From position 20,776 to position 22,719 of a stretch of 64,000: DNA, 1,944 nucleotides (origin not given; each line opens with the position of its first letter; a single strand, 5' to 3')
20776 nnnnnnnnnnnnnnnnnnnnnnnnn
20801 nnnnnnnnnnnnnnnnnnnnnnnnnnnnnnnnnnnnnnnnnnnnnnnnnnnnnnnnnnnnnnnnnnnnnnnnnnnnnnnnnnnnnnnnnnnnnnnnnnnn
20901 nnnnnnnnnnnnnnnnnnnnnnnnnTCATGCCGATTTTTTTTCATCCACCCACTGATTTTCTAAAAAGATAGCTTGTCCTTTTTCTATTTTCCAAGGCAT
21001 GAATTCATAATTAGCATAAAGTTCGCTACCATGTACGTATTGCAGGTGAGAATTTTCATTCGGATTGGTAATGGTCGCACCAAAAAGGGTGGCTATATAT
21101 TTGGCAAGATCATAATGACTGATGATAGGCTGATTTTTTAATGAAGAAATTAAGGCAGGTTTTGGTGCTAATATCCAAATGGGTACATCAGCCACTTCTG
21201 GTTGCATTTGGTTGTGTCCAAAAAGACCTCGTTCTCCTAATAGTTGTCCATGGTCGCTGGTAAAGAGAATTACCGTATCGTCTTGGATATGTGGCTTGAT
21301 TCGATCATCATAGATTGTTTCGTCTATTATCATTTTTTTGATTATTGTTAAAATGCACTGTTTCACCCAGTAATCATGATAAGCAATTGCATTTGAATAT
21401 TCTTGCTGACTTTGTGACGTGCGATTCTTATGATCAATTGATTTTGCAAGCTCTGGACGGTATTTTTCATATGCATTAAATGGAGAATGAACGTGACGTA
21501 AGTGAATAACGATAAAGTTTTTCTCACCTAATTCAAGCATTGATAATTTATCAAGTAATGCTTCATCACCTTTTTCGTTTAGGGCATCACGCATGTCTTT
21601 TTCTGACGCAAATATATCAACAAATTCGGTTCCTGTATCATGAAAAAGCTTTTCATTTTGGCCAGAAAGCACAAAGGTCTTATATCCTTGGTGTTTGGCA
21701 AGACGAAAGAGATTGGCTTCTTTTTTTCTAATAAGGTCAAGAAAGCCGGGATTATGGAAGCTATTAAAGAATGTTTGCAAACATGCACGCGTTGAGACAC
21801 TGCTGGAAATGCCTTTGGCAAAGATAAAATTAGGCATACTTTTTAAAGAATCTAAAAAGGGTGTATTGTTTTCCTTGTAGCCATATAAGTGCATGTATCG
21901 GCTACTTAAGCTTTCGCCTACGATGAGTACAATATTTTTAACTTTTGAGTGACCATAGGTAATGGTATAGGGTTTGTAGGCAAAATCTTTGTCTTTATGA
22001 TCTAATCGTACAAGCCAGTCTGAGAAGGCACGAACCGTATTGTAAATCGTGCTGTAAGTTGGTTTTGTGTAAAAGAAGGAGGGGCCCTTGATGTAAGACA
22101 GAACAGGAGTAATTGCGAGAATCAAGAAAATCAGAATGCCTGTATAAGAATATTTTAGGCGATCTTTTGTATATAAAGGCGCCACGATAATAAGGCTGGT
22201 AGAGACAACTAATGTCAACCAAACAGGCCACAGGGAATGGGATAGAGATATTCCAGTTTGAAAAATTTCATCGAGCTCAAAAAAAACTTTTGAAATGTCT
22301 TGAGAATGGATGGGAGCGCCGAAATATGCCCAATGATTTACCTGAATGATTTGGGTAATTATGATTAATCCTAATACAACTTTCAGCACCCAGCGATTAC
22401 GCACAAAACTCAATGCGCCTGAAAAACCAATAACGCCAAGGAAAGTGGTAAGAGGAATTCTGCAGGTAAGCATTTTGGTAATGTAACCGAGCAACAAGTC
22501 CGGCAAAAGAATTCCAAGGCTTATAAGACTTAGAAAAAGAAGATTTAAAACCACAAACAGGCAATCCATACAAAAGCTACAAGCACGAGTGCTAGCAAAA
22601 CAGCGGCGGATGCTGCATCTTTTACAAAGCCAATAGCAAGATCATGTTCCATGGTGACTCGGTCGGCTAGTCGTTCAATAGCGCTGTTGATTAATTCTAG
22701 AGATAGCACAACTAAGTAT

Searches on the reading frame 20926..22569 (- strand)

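Call 66: search_protein_families(library=pfam, proteins=[window:20926-22569:-], max_evalue=0.00001)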
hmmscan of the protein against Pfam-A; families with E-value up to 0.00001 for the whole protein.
window:20926-22569:- (547 aa): 1 family
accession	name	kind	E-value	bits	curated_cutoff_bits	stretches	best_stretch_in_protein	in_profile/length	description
PF00884.28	Sulfatase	-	7.5e-31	108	25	1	211-406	1-221/301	Sulfatase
